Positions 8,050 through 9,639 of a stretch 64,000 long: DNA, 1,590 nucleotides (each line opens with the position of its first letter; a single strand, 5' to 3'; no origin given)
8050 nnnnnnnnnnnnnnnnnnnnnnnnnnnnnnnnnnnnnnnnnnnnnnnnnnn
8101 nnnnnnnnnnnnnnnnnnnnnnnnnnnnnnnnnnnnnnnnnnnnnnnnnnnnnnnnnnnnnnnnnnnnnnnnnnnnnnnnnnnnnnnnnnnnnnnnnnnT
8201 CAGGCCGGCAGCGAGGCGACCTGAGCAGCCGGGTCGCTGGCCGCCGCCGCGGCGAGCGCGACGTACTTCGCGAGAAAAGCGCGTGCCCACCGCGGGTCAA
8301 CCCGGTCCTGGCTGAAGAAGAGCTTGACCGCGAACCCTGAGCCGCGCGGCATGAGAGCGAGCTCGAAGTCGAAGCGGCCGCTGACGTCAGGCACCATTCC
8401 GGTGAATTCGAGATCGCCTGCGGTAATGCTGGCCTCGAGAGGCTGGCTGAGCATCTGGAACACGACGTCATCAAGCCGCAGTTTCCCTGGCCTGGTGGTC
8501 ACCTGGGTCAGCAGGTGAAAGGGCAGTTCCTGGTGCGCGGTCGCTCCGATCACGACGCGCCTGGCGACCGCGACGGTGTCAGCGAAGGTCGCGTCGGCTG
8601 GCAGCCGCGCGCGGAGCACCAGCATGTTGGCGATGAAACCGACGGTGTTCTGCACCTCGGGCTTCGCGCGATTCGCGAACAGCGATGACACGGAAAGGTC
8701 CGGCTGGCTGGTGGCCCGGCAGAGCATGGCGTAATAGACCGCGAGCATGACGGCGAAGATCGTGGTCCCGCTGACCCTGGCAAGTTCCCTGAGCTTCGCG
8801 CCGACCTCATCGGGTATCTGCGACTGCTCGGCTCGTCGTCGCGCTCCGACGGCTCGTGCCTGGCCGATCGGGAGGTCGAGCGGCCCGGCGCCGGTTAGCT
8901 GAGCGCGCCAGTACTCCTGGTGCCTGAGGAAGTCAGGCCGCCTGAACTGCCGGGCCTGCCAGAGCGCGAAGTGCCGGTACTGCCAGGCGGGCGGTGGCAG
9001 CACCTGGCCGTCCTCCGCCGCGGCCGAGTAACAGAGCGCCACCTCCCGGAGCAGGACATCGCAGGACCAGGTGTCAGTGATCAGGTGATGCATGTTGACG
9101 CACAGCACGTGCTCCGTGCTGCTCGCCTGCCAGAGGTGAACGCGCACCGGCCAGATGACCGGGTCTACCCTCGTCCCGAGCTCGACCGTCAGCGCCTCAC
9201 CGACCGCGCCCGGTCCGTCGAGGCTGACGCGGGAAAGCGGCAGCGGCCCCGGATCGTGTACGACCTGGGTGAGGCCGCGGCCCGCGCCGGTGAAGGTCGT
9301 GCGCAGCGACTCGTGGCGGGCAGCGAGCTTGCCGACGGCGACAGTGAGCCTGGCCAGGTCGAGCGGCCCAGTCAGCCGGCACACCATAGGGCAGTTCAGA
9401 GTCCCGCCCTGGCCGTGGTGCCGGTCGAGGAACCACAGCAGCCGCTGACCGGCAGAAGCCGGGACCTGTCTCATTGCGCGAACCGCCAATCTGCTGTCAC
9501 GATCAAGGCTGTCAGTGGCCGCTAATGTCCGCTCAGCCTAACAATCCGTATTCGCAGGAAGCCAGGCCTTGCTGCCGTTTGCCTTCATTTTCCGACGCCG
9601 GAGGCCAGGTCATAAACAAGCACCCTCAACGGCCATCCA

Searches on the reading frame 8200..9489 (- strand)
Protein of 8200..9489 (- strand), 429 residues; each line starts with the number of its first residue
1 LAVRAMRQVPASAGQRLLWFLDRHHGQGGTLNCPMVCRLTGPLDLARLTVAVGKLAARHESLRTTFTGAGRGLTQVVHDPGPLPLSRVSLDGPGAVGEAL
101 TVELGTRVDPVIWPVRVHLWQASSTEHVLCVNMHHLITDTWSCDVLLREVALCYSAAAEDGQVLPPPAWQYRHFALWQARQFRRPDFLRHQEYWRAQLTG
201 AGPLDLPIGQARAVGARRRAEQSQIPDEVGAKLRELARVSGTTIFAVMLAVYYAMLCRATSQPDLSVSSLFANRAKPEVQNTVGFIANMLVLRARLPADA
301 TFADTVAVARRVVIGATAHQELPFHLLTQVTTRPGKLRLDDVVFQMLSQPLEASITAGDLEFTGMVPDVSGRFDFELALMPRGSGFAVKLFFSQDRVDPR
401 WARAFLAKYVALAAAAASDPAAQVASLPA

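Call 5: search_protein_families(library=pfam, proteins=[window:8200-9489:-], max_evalue=0.01)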
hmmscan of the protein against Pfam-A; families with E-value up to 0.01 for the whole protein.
window:8200-9489:- (429 aa): 1 family
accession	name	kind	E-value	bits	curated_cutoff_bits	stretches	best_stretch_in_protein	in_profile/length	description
PF00668.25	Condensation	-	1.2e-60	206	30.6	1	8-426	4-443/456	Condensation domain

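Call 33: search_solved_structures(query=window:8200-9489:-, max_evalue=0.00001, show_alignments=1)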
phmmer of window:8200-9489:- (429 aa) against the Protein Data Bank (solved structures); distinct sequences matched with E-value up to 0.00001: 42.
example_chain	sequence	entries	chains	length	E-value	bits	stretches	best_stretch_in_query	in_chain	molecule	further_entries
6oyf_A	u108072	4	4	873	2.3e-43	151.9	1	9-384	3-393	Txo1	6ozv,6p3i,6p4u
6p1j_A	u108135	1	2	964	8.1e-43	150.1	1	10-420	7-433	Txo2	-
8z0q_C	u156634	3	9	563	1e-42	149.8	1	8-427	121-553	Special condensation domain in NRPS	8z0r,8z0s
5u89_A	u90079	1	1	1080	7.6e-37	130.5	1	6-411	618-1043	Amino acid adenylation domain protein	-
2jgp_A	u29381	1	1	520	8.1e-37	130.4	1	7-420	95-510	TYROCIDINE SYNTHETASE 3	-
7kvw_A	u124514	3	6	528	6.9e-35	124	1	12-426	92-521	PCP-C didomain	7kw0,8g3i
7kw2_A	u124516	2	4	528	1.2e-34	123.2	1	12-426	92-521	PCP-C didomain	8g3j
8fx6_A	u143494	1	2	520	1.9e-34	122.6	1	12-424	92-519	PCP-C didomain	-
8fx7_A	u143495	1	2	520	3.4e-34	121.7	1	12-424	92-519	PCP-C didomain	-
4tx2_B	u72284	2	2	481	1.3e-30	109.9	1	3-352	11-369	Non-ribosomal peptide synthetase | Peptide synthetase, module 7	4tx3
6m7l_B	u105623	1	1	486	2.3e-28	102.5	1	9-424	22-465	Putative non-ribosomal peptide synthetase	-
4znm_A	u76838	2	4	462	1.2e-26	96.9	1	36-422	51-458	C-domain type II peptide synthetase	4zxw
8qnf_A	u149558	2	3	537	3.5e-25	92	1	2-340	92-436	Condensation domain TomBC from the Tomaymycin non-ribosomal peptide synthetase | Tomaymycin non-ribosomal peptide synthetase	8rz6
8xjz_C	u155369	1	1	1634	1.3e-24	90.1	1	5-379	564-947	Peptide synthetase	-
9lcq_A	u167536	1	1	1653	3.7e-23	85.4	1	38-412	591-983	PvdL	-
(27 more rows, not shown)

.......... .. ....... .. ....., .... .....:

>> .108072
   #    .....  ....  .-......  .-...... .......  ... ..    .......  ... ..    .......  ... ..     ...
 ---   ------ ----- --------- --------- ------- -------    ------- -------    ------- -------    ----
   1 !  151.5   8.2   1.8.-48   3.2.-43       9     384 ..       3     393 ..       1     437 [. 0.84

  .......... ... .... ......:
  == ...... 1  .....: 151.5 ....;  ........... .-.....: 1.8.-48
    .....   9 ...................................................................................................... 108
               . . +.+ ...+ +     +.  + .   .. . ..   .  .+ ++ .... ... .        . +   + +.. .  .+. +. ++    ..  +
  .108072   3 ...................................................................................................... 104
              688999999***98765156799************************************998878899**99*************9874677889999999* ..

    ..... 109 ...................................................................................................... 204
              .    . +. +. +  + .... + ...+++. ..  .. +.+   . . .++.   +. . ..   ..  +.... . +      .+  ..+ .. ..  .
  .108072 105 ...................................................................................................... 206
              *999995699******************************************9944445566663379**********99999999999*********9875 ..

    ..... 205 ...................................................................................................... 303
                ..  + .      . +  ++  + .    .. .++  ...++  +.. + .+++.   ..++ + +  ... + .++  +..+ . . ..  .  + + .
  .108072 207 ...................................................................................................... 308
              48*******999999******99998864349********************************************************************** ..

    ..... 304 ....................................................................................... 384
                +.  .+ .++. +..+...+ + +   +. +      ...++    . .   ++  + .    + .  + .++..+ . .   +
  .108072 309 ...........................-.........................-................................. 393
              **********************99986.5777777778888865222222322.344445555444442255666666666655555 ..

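Call 46: list_cluster_members(proteins=[P0001, window:8200-9489:-, window:9698-13048:+, window:2767-4545:-, window:19171-19926:+, window:20820-22031:+, window:22028-22660:+, window:13045-14322:+])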
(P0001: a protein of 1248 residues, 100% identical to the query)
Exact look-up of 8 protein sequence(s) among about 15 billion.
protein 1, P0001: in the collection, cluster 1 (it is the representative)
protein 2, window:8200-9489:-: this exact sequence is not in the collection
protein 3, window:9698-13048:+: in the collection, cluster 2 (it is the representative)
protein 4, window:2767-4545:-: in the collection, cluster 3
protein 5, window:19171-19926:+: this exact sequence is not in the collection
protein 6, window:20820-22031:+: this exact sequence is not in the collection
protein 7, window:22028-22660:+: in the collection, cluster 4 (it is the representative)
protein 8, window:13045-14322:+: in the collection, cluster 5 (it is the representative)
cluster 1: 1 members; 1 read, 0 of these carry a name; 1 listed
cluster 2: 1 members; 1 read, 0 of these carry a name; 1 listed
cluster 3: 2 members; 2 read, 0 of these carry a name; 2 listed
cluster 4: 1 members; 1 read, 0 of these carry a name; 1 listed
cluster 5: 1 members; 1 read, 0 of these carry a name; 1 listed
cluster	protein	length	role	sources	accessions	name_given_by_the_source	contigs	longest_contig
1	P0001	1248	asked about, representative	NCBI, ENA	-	-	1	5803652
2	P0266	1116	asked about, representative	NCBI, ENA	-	-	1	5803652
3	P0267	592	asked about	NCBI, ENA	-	-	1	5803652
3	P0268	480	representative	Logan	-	-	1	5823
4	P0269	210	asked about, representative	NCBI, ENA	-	-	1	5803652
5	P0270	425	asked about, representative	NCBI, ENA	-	-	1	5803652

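Call 57: find_homologous_proteins(query=window:8200-9489:-, max_evalue=1e-20)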
Query window:8200-9489:- (429 aa): 60 proteins with E <= 1e-20 among 8000 candidates.
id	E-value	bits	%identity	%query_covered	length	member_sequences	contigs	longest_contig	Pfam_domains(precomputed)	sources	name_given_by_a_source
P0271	3.7e-282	953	100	99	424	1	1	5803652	PF00668.26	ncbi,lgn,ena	-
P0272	4.0e-186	637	66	98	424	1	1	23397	PF00668.26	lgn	-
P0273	2.3e-184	631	65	98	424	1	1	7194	PF00668.26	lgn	-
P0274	2.0e-160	552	60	98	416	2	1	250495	PF00668.26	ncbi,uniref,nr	ncbi:condensation domain-containing protein [Bailinhaonella thermotolerans]|uniref:condensation doma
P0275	2.5e-145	503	56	98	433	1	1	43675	PF00668.26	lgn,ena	-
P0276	1.5e-140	487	53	97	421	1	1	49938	PF00668.26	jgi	jgi:Condensation domain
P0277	9.0e-140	484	55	98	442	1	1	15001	PF00668.26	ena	-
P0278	4.4e-139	482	53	99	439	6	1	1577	PF00668.26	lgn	-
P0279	1.8e-138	480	53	92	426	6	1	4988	PF00668.26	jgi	jgi:hypothetical protein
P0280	5.7e-138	478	53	98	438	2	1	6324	PF00668.26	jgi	jgi:hypothetical protein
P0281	7.3e-138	478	54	98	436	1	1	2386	PF00668.26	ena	-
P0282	1.1e-137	477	52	99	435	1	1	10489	PF00668.26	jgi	jgi:Condensation domain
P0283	8.0e-135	468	54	93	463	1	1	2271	PF00668.26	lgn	-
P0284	1.4e-133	464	52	98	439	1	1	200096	PF00668.26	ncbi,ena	-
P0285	5.0e-133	462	53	97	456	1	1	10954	PF00668.26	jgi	jgi:hypothetical protein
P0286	6.2e-133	462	53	97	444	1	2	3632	PF00668.26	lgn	-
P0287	5.6e-128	446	51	97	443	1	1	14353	PF00668.26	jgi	jgi:hypothetical protein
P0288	1.2e-127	444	50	93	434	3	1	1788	PF00668.26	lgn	-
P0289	3.0e-117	410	48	98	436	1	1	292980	PF00668.26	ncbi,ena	-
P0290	3.9e-116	407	47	96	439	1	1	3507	PF00668.26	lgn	-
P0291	7.3e-115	402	47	96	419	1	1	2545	PF00668.26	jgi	jgi:hypothetical protein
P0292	4.7e-111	390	45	97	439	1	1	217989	PF00668.26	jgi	jgi:Condensation domain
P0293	2.5e-110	387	45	98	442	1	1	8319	PF00668.26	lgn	-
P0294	2.6e-110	387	43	99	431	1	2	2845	PF00668.26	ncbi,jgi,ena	-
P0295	9.2e-110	386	46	99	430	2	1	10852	PF00668.26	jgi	jgi:hypothetical protein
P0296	3.3e-109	384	46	97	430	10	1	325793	PF00668.26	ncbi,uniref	ncbi:condensation domain-containing protein [Micromonospora aurantiaca]|uniref:condensation domain-c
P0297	2.0e-108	381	46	98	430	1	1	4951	PF00668.26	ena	-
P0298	4.9e-108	380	48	87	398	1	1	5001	PF00668.26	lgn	-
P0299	1.4e-107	378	46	98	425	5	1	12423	PF00668.26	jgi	jgi:hypothetical protein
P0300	1.8e-104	368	44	98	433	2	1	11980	PF00668.26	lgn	-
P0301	4.1e-103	364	44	99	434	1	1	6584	PF00668.26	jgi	jgi:hypothetical protein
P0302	4.3e-102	360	46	96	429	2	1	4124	PF00668.26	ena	-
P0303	2.7e-101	358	43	98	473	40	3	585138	PF00668.26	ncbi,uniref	ncbi:condensation domain-containing protein [Streptomyces xanthochromogenes]|uniref:condensation dom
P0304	3.8e-100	354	44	97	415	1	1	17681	PF00668.26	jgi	jgi:hypothetical protein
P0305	4.2e-100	354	50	76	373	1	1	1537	PF00668.26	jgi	jgi:hypothetical protein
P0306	6.5e-99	350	45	99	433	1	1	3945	PF00668.26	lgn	-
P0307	1.1e-98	349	44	97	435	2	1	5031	PF00668.26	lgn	-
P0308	8.3e-98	346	45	98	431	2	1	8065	PF00668.26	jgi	-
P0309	8.3e-97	343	44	92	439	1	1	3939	PF00668.26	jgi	jgi:hypothetical protein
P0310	1.7e-96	342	44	97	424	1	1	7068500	PF00668.26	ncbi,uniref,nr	ncbi:condensation domain-containing protein [Micromonospora sp. R77]|uniref:condensation domain-cont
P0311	9.0e-96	339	44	95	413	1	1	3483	PF00668.26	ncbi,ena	-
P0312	1.7e-95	339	46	93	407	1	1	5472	PF00668.26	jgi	jgi:hypothetical protein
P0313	2.4e-95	338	44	99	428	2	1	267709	PF00668.26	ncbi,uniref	ncbi:condensation domain-containing protein [Micromonospora sp. NPDC051300]|uniref:condensation doma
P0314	6.0e-95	337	42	97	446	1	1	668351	PF00668.26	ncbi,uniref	ncbi:condensation domain-containing protein [Streptomyces sp. NPDC048514]|uniref:condensation domain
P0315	7.8e-95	336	44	98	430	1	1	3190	PF00668.26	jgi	jgi:hypothetical protein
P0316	7.7e-94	333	43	99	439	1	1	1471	PF00668.26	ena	-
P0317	1.7e-93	332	42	99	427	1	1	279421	PF00668.26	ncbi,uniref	ncbi:condensation domain-containing protein [Amycolatopsis minnesotensis]|uniref:Condensation domain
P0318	2.5e-93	331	42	93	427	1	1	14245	PF00668.26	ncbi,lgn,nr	ncbi:MAG: condensation protein [Actinobacteria bacterium]|nr:condensation protein [Actinomycetota ba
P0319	6.1e-92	327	42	98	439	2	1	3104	PF00668.26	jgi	jgi:hypothetical protein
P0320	3.6e-88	314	42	94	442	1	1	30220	PF00668.26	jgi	jgi:Condensation domain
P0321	3.4e-85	305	43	94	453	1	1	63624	PF00668.26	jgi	jgi:hypothetical protein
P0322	5.2e-85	304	42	94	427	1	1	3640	PF00668.26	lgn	-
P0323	2.0e-79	286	38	97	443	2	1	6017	PF00668.26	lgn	-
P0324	1.9e-73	266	36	95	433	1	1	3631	PF00668.26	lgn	-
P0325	1.1e-69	254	38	93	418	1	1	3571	PF00668.26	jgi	jgi:hypothetical protein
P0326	1.7e-56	210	32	98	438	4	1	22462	PF00668.26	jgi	jgi:hypothetical protein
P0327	1.1e-50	191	36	75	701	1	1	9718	PF00668.26,PF00501.35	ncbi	ncbi:MAG: condensation domain-containing protein, partial [Pseudonocardiaceae bacterium]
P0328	1.0e-42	165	30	100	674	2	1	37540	PF00668.26,PF00501.35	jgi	jgi:hypothetical protein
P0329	2.7e-41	160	31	91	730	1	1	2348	PF00668.26,PF00501.35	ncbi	ncbi:MAG TPA: condensation domain-containing protein, partial [Pseudonocardiaceae bacterium]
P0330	1.9e-27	114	31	82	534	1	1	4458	PF00668.26,PF00550.32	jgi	jgi:aryl carrier-like protein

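Call 58: find_encoding_contigs(protein=P0274, flank=10000, max_places=1)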
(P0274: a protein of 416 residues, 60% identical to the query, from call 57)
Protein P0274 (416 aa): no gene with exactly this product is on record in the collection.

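Call 59: find_encoding_contigs(protein=P0303, flank=10000, max_places=1)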
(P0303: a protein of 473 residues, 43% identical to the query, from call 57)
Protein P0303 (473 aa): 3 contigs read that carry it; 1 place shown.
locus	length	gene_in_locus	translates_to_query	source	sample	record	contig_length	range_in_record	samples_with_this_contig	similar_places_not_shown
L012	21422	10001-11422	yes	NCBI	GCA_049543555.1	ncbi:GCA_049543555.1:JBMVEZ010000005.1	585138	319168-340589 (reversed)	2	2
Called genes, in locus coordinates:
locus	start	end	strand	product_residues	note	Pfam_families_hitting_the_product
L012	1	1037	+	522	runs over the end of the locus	PF00501:AMP-binding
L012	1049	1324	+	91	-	-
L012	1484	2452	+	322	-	PF00005:ABC_tran, PF13304:AAA_21, PF13732:DrrA1-3_C (weak)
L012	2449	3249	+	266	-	PF01061:ABC2_membrane, PF12730:ABC2_membrane_4 (weak), PF12698:ABC2_membrane_3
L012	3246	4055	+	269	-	PF01061:ABC2_membrane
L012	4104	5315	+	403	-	PF01494:FAD_binding_3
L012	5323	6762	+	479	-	PF00890:FAD_binding_2, PF01134:GIDA (weak), PF01266:DAO, PF01494:FAD_binding_3, PF04820:Trp_halogenase (faint), PF07992:Pyr_redox_2 (weak), PF12831:FAD_oxidored (weak), PF13450:NAD_binding_8 (weak)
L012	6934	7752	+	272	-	PF00561:Abhydrolase_1, PF12146:Hydrolase_4 (weak), PF12697:Abhydrolase_6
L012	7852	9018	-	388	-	PF21320:WHD_Rv2258c, PF01209:Ubie_methyltran (weak), PF05175:MTS, PF13489:Methyltransf_23, PF13847:Methyltransf_31, PF08241:Methyltransf_11, PF08242:Methyltransf_12, PF13649:Methyltransf_25, +3 more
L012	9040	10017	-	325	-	PF11583:AurF, PF11266:Ald_deCOase (weak)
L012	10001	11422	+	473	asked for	PF00668:Condensation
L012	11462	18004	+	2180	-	PF00668:Condensation, PF00501:AMP-binding, PF13193:AMP-binding_C, PF00550:PP-binding, PF00668:Condensation, PF00501:AMP-binding, PF13193:AMP-binding_C, PF00550:PP-binding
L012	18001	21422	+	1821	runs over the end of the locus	PF18563:TubC_N, PF00668:Condensation, PF00501:AMP-binding, PF13193:AMP-binding_C (faint), PF08241:Methyltransf_11, PF08242:Methyltransf_12, PF13489:Methyltransf_23 (weak), PF00550:PP-binding (weak), +1 more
